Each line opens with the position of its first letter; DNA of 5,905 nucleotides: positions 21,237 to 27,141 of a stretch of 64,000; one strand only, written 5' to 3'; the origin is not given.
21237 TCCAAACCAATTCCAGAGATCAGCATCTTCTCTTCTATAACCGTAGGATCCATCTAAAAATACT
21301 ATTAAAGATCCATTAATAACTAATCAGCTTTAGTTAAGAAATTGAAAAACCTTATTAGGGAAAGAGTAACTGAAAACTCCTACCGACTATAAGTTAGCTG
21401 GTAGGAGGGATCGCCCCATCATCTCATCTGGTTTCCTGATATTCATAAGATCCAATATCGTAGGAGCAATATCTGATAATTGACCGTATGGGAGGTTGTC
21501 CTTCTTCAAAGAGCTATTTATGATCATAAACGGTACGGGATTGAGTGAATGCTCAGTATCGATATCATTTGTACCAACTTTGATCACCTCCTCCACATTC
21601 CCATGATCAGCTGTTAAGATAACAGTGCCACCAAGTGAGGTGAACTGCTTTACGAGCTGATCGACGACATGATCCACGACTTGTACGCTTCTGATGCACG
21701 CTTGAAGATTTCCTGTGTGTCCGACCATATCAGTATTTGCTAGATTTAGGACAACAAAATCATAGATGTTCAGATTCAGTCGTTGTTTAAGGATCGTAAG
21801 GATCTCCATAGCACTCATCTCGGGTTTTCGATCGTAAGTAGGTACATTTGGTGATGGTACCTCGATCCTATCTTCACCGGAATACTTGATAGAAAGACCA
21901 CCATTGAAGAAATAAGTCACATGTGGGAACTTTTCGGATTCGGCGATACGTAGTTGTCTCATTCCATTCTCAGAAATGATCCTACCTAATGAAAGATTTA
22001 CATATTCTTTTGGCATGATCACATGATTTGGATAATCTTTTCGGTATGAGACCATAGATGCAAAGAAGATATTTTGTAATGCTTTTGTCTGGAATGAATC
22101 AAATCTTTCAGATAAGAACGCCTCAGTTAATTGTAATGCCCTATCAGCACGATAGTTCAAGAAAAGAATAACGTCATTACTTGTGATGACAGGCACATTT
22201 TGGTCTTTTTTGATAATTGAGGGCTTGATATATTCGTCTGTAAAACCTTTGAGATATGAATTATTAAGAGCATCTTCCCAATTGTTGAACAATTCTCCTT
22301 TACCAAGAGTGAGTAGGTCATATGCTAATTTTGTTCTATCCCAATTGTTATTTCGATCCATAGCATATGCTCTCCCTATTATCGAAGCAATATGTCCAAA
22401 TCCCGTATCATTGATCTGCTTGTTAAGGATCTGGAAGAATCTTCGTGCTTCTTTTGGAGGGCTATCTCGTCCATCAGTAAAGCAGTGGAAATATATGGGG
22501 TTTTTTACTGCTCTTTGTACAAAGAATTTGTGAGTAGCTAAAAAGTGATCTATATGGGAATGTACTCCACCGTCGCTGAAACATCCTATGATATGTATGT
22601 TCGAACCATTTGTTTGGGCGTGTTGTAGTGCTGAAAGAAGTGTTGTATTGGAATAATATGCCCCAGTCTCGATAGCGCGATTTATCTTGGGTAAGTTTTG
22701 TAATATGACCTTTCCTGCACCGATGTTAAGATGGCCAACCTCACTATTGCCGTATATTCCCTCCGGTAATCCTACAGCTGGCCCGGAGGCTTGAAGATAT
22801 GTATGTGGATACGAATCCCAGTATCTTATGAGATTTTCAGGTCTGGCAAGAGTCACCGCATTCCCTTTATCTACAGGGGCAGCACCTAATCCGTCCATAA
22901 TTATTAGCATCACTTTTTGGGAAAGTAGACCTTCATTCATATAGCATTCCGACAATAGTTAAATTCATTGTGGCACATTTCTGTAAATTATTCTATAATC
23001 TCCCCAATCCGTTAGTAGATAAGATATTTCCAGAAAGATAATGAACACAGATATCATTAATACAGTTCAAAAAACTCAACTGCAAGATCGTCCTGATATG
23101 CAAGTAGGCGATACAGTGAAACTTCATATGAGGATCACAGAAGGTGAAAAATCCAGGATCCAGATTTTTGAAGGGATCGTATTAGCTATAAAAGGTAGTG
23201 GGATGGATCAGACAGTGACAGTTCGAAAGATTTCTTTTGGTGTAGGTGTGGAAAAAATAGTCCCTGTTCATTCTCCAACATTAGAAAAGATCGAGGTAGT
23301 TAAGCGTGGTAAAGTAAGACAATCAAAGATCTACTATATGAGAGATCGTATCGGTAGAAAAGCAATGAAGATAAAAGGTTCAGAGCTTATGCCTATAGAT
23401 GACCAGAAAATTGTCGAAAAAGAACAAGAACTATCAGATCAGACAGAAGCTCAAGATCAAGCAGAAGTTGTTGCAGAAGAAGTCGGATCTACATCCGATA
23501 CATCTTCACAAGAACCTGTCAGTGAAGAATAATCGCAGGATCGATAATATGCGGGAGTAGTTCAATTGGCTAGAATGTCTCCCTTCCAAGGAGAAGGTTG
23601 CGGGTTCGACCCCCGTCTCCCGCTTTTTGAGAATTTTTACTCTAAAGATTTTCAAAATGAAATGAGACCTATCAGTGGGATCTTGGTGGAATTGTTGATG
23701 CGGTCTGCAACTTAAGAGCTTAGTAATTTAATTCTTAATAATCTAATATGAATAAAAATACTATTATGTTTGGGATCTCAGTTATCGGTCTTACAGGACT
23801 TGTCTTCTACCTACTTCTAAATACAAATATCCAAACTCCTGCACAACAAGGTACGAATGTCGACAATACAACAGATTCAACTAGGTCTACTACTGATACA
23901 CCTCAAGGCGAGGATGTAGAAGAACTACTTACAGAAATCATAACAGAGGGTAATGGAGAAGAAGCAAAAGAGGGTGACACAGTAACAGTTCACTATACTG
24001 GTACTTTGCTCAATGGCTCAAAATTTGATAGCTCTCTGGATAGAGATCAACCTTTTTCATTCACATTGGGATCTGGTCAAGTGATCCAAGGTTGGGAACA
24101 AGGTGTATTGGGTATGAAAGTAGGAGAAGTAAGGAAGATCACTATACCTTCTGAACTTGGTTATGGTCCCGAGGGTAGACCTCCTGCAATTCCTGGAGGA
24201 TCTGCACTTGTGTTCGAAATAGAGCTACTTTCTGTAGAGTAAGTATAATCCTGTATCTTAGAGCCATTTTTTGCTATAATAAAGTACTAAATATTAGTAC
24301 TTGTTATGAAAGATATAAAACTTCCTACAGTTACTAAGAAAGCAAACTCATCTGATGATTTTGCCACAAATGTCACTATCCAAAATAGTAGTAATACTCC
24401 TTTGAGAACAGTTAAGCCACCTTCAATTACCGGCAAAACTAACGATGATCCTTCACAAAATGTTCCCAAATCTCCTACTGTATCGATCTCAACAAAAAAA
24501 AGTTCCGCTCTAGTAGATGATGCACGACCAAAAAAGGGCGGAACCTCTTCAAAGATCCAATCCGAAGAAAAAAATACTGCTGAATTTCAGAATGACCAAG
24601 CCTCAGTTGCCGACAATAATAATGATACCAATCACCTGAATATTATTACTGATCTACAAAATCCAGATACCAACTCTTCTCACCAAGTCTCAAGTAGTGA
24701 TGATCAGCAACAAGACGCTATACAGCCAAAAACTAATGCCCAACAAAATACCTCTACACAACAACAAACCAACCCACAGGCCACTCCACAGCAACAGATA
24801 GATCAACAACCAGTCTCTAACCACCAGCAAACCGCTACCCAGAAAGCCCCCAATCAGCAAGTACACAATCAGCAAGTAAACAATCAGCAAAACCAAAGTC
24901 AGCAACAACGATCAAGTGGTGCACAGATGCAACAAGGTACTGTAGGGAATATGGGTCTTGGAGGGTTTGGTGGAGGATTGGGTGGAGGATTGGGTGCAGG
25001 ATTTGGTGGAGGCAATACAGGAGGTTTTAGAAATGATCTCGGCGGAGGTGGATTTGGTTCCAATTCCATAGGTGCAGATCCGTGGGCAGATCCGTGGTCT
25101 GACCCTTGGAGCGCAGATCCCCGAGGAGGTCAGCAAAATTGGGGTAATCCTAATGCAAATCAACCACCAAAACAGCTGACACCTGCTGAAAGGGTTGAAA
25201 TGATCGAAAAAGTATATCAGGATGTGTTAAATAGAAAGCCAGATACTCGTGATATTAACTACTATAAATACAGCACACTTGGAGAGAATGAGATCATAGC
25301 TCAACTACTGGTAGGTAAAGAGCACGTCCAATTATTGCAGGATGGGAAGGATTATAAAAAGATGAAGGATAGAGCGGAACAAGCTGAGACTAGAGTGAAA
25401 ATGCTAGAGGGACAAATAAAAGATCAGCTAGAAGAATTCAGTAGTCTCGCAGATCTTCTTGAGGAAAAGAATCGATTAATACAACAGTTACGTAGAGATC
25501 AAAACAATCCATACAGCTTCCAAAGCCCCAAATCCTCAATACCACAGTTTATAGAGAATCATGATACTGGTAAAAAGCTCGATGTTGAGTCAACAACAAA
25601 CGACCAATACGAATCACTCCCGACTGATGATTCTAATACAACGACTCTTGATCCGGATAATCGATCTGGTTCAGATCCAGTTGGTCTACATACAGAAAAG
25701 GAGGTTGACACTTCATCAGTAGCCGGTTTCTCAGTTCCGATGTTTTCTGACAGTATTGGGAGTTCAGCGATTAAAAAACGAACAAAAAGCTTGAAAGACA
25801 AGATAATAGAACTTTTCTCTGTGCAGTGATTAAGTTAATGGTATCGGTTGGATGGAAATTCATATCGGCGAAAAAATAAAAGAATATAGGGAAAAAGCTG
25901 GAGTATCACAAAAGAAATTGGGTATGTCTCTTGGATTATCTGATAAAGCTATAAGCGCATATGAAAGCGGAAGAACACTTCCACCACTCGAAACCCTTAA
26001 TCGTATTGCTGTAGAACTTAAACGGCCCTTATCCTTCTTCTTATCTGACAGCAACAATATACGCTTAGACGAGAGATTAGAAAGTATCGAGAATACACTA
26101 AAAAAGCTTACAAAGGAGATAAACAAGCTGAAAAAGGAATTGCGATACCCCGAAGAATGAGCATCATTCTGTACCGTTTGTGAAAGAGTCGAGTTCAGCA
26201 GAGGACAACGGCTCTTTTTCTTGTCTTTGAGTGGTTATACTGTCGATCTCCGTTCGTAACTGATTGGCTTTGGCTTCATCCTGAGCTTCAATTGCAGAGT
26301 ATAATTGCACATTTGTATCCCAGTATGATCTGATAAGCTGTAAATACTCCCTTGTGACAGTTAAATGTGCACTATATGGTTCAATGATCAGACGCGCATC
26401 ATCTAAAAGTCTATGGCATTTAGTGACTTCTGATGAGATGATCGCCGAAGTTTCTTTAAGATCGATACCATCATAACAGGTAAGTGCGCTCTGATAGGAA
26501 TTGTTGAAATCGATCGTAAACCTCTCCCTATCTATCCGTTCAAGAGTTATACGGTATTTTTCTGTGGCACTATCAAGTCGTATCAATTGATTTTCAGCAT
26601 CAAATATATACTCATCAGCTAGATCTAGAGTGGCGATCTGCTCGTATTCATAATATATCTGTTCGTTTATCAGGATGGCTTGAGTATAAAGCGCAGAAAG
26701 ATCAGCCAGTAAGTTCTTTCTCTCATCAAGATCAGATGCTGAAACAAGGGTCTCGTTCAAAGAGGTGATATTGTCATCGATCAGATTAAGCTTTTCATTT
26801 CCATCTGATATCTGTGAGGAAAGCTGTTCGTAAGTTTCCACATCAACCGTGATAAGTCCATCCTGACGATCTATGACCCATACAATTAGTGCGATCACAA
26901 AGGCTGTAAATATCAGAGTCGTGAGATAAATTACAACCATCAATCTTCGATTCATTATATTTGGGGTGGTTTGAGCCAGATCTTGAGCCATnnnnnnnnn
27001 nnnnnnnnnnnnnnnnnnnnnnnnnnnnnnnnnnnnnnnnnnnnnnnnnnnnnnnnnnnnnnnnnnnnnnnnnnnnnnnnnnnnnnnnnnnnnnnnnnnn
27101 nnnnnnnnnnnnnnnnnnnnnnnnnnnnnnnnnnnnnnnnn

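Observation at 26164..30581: Five overlapping minus-strand genes encoding a membrane/surface assembly with a Cys-less transglutaminase-like protein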

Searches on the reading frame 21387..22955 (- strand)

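Call 77: search_protein_families(library=pfam, proteins=[window:21387-22955:-], max_evalue=0.001)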
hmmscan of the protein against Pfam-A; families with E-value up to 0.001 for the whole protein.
window:21387-22955:- (522 aa): 4 families
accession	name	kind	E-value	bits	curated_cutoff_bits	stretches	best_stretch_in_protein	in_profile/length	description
PF01676.23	Metalloenzyme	-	4.2e-70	236.6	24.3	1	13-507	1-251/252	Metalloenzyme superfamily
PF06415.18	iPGM_N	-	3.8e-67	226.4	27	1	91-305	1-216/217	BPG-independent PGAM N-terminus (iPGM_N)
PF00884.28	Sulfatase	-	6.9e-07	29.3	25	1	415-506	201-301/301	Sulfatase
PF01663.27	Phosphodiest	-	6.9e-05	23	23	1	388-456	148-224/342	Type I phosphodiesterase / nucleotide pyrophosphatase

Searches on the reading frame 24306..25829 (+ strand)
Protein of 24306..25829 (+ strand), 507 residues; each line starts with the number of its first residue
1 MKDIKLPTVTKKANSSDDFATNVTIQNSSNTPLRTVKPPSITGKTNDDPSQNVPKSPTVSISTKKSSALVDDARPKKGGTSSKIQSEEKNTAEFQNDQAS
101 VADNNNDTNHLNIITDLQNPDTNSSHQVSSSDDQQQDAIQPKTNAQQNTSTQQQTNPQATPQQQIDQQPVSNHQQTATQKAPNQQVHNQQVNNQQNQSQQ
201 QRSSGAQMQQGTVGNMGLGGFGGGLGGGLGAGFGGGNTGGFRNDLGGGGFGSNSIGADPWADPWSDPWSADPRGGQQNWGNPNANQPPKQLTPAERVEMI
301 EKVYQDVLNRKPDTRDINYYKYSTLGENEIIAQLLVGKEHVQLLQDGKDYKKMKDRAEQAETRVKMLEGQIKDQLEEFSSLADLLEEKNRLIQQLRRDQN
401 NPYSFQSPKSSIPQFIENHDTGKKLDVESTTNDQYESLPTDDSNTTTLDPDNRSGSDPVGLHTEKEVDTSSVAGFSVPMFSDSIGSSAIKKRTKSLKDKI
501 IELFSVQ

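Call 3: search_protein_families(library=pfam, proteins=[window:24306-25829:+], max_evalue=1)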
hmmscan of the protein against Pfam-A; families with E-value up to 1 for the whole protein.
window:24306-25829:+ (507 aa): 3 families
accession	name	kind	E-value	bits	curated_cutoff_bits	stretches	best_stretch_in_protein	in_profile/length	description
PF13946.11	DUF4214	-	0.024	15.1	23.2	1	300-321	24-45/72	Domain of unknown function (DUF4214)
PF16208.10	Keratin_2_head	-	0.11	13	28.2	1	199-256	67-122/161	Keratin type II head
PF08485.16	Polysacc_syn_2C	-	0.22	11.7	25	1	313-330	1-18/48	Polysaccharide biosynthesis protein C-terminal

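Call 4: search_protein_families(library=ncbifam, proteins=[window:24306-25829:+], max_evalue=1)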
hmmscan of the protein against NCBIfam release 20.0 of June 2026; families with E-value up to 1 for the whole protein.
window:24306-25829:+ (507 aa): 2 families
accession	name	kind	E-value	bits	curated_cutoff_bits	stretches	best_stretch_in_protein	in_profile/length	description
TIGR00934.2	2a38euk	subfamily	0.051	11.9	441.9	1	86-412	162-420/834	TRK family potassium/sodium uptake transporter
NF009040.0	PRK12373.1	equivalog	0.7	9.5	514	1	73-207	188-317/400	NADH-quinone oxidoreductase subunit E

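Call 68: search_protein_families(library=padloc, proteins=[window:24306-25829:+], max_evalue=0.1)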
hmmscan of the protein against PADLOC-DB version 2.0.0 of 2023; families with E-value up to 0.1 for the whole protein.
window:24306-25829:+ (507 aa): 0 families

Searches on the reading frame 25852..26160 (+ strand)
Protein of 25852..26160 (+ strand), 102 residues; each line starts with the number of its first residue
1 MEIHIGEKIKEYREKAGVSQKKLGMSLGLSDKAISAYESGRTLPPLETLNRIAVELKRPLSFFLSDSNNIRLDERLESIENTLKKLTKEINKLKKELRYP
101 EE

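Call 3: search_protein_families(library=pfam, proteins=[window:25852-26160:+], max_evalue=1)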
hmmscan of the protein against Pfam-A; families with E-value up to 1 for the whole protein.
window:25852-26160:+ (102 aa): 13 families
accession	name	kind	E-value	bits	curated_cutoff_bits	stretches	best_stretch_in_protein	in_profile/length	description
PF01381.28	HTH_3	-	3.9e-13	49.7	23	1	9-63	1-55/55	Helix-turn-helix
PF12844.13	HTH_19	-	5.1e-12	46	30.2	1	6-57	1-52/64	Helix-turn-helix domain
PF13560.12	HTH_31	-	1.6e-10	41.6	27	1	5-53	2-51/64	Helix-turn-helix domain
PF15731.11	MqsA_antitoxin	-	0.0019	18.7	30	1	6-52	71-117/131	Antitoxin component of bacterial toxin-antitoxin system, MqsA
PF22495.2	HTH_92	-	0.0082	15.9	27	1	10-45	1-36/45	RsaL-like HTH domain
PF13443.12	HTH_26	-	0.011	16.4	22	1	8-56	1-50/63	Cro/C1-type HTH DNA-binding domain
PF02996.22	Prefoldin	-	0.011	16.1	23.2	1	72-99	82-109/120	Prefoldin subunit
PF19962.4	EAD9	-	0.049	13.8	25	1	64-93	33-62/62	Effector-associated domain 9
PF01920.25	Prefoldin_2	-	0.055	13.9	27.6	1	72-98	74-100/106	Prefoldin subunit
PF01105.29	EMP24_GP25L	-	0.064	13.7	25.9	1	66-99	103-136/182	emp24/gp25L/p24 family/GOLD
PF10779.14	XhlA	-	0.081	13.6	34.7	1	72-97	2-27/67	Haemolysin XhlA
PF12841.12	YvrJ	-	0.46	10.5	29.5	1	79-95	19-35/36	YvrJ protein family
PF16808.10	PKcGMP_CC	-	0.66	10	35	0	73-97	7-31/35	Coiled-coil N-terminus of cGMP-dependent protein kinase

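Call 4: search_protein_families(library=ncbifam, proteins=[window:25852-26160:+], max_evalue=1)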
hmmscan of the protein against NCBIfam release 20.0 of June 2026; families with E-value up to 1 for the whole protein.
window:25852-26160:+ (102 aa): 21 families
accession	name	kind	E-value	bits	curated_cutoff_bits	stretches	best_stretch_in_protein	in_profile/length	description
NF041951.1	phage_RstR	subfamily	2.2e-11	44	80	1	4-89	2-87/108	RstR family transcriptional repressor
NF047948.1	male_kill_WMK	equivalog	4.1e-09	36.3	300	1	4-96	162-249/300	WO male-killing family protein Wmk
NF052239.1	antitox_spr1629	equivalog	7.5e-09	35.1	335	1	4-71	2-69/377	spr1629 family repressor/antitoxin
TIGR03830.1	CxxCG_CxxCG_HTH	subfamily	3.6e-08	33.3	61.8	1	4-52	65-113/127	type II TA system antitoxin MqsA family protein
TIGR03070.1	couple_hipB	subfamily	1e-07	31.8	71.65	1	5-53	3-51/58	type II toxin-antitoxin system Y4mF family antitoxin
NF007408.0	PRK09943.1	equivalog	1.5e-06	27.9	211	1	3-68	6-71/185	HTH-type transcriptional regulator PuuR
NF006015.0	PRK08154.1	subfamily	1.6e-06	27.5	204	1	4-89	30-113/314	anaerobic benzoate catabolism transcriptional regulator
NF003162.0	PRK04140.1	equivalog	5.2e-06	25.7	263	1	6-71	128-189/317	transcriptional regulator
NF007257.0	PRK09706.1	subfamily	9e-06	25.5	101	1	4-64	5-65/135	transcriptional repressor DicA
TIGR00270.2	TIGR00270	equivalog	2.6e-05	24.1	110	1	6-57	77-128/159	multiprotein bridging factor aMBF1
NF010465.0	PRK13890.1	equivalog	0.003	17.7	96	1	14-68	15-69/121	conjugal transfer protein TrbA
NF041575.1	antitoxPezA_Strep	equivalog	0.0083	16.1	290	1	5-55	2-52/158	type II toxin-antitoxin system antitoxin PezA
NF041493.1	MobT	equivalog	0.016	14.1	600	1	9-58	1-50/383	MobT family relaxase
NF010535.0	PRK13923.1-3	equivalog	0.017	15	257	1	9-102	72-162/193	sporulation-specific transcriptional regulator GerR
NF053609.1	Sul12a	equivalog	0.02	15.1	150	1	13-98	15-96/103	Sul12a family chromatin-organizing protein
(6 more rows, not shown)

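Call 68: search_protein_families(library=padloc, proteins=[window:25852-26160:+], max_evalue=0.1)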
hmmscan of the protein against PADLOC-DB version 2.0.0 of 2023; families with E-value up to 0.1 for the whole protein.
window:25852-26160:+ (102 aa): 19 families
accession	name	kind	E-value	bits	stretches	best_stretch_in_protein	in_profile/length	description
PDLC03952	RmrA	-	6.6e-13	46.3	1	5-70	23-88/395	-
PDLC03947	RmrA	-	1.2e-11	42.1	1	4-85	11-94/383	-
PDLC02926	HTH_VI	-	1.3e-11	42.6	1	5-90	2-87/92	-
PDLC03954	RmrA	-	3.5e-10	37.4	1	6-73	12-79/380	-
PDLC03944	RmrA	-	1.5e-09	35.4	1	5-76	7-79/384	-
PDLC03948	RmrA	-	1.9e-09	34.9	1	6-68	10-74/397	-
PDLC03949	RmrA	-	2.1e-09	34.7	1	8-68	6-66/363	-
PDLC03945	RmrA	-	1.4e-08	32.4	1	4-72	2-70/394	-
PDLC03953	RmrA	-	1.4e-08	32.3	1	4-96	5-98/373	-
PDLC03951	RmrA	-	1.4e-08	32.1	1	6-69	10-73/400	-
PDLC04142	capH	-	7.3e-08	31.4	1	5-89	7-86/103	capH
PDLC03946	RmrA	-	1.5e-06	25.2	1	7-79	5-76/357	-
PDLC03955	RmrA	-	2.4e-06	25.1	1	13-67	29-83/371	-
PDLC03956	RmrA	-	3.3e-06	24.4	1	5-86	9-91/399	-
PDLC03667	Control_protein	-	1.6e-05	23.2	1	8-70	5-71/101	control protein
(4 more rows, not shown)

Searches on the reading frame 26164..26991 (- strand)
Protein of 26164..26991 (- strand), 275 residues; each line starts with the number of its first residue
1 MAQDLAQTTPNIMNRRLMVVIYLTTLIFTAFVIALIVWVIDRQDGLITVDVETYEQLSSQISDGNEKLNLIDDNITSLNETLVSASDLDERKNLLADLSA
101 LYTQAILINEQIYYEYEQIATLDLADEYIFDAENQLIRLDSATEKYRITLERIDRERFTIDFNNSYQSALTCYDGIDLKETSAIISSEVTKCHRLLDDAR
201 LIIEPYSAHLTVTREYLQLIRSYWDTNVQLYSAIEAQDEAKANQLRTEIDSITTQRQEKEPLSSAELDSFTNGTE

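Call 3: search_protein_families(library=pfam, proteins=[window:26164-26991:-], max_evalue=1)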
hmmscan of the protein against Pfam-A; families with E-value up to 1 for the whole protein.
window:26164-26991:- (275 aa): 1 family
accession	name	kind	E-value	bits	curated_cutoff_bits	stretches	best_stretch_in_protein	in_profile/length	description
PF15619.11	Lebercilin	-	0.09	12.8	34.3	1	52-104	81-132/193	Ciliary protein causing Leber congenital amaurosis disease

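Call 4: search_protein_families(library=ncbifam, proteins=[window:26164-26991:-], max_evalue=1)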
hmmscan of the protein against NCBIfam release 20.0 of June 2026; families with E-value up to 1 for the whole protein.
window:26164-26991:- (275 aa): 4 families
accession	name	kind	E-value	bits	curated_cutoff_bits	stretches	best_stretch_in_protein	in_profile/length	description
NF040674.1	CPBP_fam_MrtP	equivalog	0.044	13.2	250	1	13-74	64-125/354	myxosortase MrtP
NF041589.1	PepG1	equivalog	0.076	12.6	70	1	15-40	11-38/47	type I toxin-antitoxin system toxin PepG1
NF006861.0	PRK09361.1-1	equivalog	0.24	10.9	278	1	97-150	81-130/235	DNA repair and recombination protein RadB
TIGR03053.1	PS_I_psaM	equivalog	0.5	10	22.85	1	24-36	3-15/29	photosystem I reaction center subunit XII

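Call 68: search_protein_families(library=padloc, proteins=[window:26164-26991:-], max_evalue=0.1)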
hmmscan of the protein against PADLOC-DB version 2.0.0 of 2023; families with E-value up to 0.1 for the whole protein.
window:26164-26991:- (275 aa): 1 family
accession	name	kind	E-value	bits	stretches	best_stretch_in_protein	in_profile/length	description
PDLC04712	PDC-M57A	-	0.017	13.5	1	100-156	22-73/138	-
